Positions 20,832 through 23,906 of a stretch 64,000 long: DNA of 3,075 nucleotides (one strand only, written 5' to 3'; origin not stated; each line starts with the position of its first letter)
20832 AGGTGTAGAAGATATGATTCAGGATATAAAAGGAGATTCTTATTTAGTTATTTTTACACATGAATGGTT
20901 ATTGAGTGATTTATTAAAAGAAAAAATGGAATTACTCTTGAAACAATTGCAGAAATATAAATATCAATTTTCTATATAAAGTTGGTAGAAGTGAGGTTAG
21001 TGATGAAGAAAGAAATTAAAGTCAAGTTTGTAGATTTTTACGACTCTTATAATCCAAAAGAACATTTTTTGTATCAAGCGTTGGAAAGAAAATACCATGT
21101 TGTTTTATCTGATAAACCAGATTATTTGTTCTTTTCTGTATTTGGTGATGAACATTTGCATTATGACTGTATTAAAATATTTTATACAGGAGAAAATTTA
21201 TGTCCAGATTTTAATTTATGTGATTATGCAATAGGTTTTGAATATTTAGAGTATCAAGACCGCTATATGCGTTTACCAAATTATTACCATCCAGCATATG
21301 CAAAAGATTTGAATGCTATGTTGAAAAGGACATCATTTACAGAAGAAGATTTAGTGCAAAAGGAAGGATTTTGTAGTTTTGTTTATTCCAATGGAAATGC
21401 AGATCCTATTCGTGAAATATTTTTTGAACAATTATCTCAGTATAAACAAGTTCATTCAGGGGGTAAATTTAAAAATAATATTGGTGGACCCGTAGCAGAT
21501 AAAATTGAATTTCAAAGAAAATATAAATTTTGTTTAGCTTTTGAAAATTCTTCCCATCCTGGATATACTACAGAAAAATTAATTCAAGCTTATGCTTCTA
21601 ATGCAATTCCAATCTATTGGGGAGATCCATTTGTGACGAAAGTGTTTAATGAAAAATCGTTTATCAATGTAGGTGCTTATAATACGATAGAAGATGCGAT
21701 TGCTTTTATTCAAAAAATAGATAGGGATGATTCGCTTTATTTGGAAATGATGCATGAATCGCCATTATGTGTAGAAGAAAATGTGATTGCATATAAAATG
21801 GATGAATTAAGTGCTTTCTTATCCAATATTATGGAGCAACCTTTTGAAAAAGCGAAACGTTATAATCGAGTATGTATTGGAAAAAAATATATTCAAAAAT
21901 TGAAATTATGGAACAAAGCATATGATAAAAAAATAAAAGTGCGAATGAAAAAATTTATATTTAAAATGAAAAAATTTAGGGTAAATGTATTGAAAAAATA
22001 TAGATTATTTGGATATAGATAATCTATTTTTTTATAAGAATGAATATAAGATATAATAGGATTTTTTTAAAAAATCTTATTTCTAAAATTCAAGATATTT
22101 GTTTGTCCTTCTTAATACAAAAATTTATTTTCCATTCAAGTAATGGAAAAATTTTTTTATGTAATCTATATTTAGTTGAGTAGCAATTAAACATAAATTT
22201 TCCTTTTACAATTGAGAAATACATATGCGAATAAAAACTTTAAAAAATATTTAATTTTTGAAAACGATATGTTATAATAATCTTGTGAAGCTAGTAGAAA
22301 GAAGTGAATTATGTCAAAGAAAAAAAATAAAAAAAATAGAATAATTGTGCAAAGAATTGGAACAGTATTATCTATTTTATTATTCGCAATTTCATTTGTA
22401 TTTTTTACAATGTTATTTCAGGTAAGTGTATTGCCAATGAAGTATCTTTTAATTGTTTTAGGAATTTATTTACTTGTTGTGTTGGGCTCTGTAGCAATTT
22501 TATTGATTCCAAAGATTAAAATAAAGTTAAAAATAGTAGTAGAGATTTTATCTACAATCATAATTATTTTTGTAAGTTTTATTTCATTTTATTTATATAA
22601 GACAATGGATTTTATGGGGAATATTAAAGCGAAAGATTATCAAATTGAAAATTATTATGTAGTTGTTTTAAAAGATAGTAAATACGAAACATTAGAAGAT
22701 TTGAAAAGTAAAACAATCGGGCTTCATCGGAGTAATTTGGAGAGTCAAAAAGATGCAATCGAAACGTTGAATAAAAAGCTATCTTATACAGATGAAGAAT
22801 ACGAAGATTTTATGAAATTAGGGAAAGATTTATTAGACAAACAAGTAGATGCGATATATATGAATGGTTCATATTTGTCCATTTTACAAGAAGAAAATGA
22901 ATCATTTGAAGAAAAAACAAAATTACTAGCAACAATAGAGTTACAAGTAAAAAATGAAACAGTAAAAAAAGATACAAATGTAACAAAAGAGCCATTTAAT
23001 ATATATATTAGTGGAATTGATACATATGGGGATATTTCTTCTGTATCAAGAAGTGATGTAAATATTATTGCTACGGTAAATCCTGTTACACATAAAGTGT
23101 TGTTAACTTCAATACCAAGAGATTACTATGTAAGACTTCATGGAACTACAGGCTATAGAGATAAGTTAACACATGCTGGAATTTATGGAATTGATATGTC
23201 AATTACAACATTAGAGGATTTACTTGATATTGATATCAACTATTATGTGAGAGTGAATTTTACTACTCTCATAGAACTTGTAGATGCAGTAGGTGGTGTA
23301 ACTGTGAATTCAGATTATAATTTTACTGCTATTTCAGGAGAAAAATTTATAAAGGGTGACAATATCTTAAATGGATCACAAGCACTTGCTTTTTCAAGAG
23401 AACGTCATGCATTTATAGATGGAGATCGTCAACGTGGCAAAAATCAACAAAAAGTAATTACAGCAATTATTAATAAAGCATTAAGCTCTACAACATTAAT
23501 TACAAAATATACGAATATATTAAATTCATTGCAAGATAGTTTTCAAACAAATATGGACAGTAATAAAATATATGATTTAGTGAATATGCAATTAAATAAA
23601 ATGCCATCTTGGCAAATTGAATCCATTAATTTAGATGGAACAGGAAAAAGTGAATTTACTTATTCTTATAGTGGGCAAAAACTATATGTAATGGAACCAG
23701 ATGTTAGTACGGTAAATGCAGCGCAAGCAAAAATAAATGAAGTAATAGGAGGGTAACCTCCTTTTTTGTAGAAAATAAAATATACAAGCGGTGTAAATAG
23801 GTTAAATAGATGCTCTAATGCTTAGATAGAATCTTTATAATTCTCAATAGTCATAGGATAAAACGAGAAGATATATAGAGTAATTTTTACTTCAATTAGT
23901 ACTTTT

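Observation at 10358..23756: Wzx/Wzy surface-glycopolymer locus with a radical-SAM enzyme, a pyruvyl transferase and a GT10 fucosyltransferase, but no Wzd/Wze chain-length kinase module and no nucleotide-sugar genes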

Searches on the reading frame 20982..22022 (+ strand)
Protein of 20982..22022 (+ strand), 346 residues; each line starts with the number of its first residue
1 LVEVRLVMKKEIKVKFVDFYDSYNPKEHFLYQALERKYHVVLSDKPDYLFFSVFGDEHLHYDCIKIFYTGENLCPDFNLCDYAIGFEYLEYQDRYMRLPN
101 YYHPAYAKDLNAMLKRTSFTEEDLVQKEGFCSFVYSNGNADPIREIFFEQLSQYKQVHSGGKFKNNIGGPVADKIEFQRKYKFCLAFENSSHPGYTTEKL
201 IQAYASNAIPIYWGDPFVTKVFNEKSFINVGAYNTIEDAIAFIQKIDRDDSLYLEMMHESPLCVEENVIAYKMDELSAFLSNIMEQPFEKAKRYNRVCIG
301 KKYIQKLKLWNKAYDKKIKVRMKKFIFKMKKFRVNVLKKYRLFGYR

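Call 4: search_protein_families(library=pfam, proteins=[window:20982-22022:+], max_evalue=0.01)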
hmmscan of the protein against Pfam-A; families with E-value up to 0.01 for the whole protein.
window:20982-22022:+ (346 aa): 2 families
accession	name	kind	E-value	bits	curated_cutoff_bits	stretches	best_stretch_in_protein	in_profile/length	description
PF18025.7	FucT_N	-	3.6e-36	123.9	27.2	1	14-102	1-89/91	Alpha-(1,3)-fucosyltransferase FucT N-terminal domain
PF00852.26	Glyco_transf_10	-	5.4e-23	82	23.9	1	126-255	3-134/182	Glycosyltransferase family 10 (fucosyltransferase) C-term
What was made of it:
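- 20982..22022 (+): GT10 alpha-1,3/4-fucosyltransferase-like gene (likely start ATG 21003, 339 aa). FucT_N 123.9 bits plus Glyco_transf_10 82 bits (call 4).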

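Call 6: search_protein_families(library=ncbifam, proteins=[window:20982-22022:+], max_evalue=0.01)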
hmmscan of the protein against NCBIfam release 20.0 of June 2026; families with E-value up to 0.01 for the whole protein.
window:20982-22022:+ (346 aa): 0 families

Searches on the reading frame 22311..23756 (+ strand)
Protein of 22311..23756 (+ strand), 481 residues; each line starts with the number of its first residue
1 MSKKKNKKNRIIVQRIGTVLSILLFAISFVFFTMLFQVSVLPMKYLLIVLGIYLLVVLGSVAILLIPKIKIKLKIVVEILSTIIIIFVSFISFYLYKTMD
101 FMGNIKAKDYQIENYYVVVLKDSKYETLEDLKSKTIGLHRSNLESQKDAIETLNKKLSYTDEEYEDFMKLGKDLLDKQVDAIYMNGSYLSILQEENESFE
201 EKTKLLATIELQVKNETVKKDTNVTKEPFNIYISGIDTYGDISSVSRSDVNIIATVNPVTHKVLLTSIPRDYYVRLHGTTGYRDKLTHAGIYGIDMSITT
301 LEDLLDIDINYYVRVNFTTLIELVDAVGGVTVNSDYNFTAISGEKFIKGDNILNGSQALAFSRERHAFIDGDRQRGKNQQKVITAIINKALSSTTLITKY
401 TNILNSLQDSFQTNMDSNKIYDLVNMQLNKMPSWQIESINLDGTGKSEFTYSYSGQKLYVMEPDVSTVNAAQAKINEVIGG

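Call 4: search_protein_families(library=pfam, proteins=[window:22311-23756:+], max_evalue=0.01)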
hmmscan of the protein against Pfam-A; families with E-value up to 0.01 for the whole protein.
window:22311-23756:+ (481 aa): 2 families
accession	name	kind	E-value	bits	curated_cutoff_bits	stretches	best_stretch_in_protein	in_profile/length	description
PF03816.19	LytR_cpsA_psr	-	1.6e-38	132.7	24.6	1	247-391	1-149/150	LytR_cpsA_psr family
PF09084.16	NMT1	-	0.00032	21.1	20.5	1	110-184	70-146/216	NMT1/THI5 like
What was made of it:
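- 22311..23756 (+): LCP glycopolymer-peptidoglycan ligase with the Cps2A architecture (N-terminal TM region, accessory domain, LCP domain). LytR_cpsA_psr 132.7 bits (call 4).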

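Call 6: search_protein_families(library=ncbifam, proteins=[window:22311-23756:+], max_evalue=0.01)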
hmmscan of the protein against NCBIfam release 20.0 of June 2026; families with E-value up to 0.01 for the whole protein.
window:22311-23756:+ (481 aa): 6 families
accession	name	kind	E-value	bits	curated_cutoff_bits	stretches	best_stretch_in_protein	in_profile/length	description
NF051849.1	LCP_trans_Cps2A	equivalog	2.4e-117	393.1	650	1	8-481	4-477/477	LCP family glycopolymer transferase CpsA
NF006897.1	PRK09379.1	equivalog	6.9e-48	163.4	441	1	204-447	32-272/298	polyisoprenyl-teichoic acid--peptidoglycan teichoic acid transferase TagU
NF047591.1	ligase_LytR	equivalog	1.5e-36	126.4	450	1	209-427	38-273/336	glycopolymer--peptidoglycan transferase LytR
TIGR00350.1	lytR_cpsA_psr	domain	1e-28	100.5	62.3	1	247-391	2-151/152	LCP family glycopolymer transferase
TIGR02122.1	TRAP_TAXI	subfamily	0.00018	20.5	84.35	1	115-190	122-203/320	TAXI family TRAP transporter solute-binding subunit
NF008885.0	PRK11917.1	equivalog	0.00023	20.8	373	1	113-189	128-204/259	bifunctional adhesin/ABC transporter aspartate/glutamate-binding protein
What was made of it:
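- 22311..23756 (+): Full-length alignment to NF051849 Cps2A, 393 bits, below the 650 equivalog cut-off (call 6).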

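Call 7: find_encoding_contigs(protein=window:22311-23756:+, flank=10000, max_places=8)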
Protein window:22311-23756:+ (481 aa): 4 contigs read that carry it; 3 places shown.
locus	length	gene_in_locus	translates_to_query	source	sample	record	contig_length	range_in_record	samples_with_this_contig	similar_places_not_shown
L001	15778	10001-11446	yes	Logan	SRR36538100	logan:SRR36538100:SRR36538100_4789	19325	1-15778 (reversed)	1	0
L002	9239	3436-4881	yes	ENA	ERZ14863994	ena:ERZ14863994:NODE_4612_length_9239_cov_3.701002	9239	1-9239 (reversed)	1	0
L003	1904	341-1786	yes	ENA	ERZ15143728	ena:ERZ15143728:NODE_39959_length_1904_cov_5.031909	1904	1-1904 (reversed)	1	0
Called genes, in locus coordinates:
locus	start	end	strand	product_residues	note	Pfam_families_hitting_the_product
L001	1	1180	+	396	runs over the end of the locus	PF04932:Wzy_C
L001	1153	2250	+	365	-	PF13439:Glyco_transf_4, PF00534:Glycos_transf_1, PF13692:Glyco_trans_1_4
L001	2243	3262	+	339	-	PF00535:Glycos_transf_2, PF10111:Glyco_tranf_2_2, PF13641:Glyco_tranf_2_3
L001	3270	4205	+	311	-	PF00535:Glycos_transf_2, PF10111:Glyco_tranf_2_2, PF13641:Glyco_tranf_2_3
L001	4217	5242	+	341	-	PF04230:PS_pyruv_trans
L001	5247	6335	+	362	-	PF04055:Radical_SAM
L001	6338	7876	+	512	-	PF01943:Polysacc_synt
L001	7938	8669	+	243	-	-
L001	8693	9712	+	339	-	PF18025:FucT_N, PF00852:Glyco_transf_10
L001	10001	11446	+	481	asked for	PF03816:LytR_cpsA_psr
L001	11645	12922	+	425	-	PF13375:RnfC_N, PF01512:Complex1_51K, PF10531:SLBB, PF13534:Fer4_17 (faint), PF13237:Fer4_10 (weak), PF14697:Fer4_21 (weak), PF12838:Fer4_7 (weak), PF13187:Fer4_9 (weak), +4 more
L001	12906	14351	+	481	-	PF03116:NQR2_RnfD_RnfE, PF04205:FMN_bind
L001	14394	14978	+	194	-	-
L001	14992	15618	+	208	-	PF02508:Rnf-Nqr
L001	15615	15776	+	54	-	?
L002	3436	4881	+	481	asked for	PF03816:LytR_cpsA_psr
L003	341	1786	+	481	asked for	PF03816:LytR_cpsA_psr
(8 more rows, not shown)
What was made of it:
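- A gene caller accepts the 243-aa ORF (call 7).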

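Call 44: list_cluster_members(proteins=[P0001, P0121, window:22311-23756:+, window:6429-9248:+, window:23955-25232:+])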
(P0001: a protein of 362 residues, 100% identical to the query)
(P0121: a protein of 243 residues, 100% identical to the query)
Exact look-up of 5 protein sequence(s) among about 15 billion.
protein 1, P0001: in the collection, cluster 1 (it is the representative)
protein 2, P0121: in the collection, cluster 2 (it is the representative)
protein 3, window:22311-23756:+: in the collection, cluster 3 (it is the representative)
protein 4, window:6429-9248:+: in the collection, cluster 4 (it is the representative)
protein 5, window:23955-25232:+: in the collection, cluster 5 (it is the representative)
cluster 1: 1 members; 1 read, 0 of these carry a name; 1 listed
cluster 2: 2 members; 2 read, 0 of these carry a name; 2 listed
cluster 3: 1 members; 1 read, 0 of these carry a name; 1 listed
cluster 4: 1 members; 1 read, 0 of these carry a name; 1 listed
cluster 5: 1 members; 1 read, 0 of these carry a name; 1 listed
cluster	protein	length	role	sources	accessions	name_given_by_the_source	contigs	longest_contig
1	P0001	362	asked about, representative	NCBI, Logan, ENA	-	-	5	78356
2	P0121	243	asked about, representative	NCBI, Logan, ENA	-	-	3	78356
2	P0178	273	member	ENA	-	-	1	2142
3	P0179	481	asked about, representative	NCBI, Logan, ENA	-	-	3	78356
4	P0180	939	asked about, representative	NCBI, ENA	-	-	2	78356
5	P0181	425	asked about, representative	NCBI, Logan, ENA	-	-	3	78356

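Call 88: search_protein_families(library=pfam, proteins=[P0178], max_evalue=10)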
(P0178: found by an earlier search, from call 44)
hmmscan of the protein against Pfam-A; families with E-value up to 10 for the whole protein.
P0178 (273 aa): 0 families
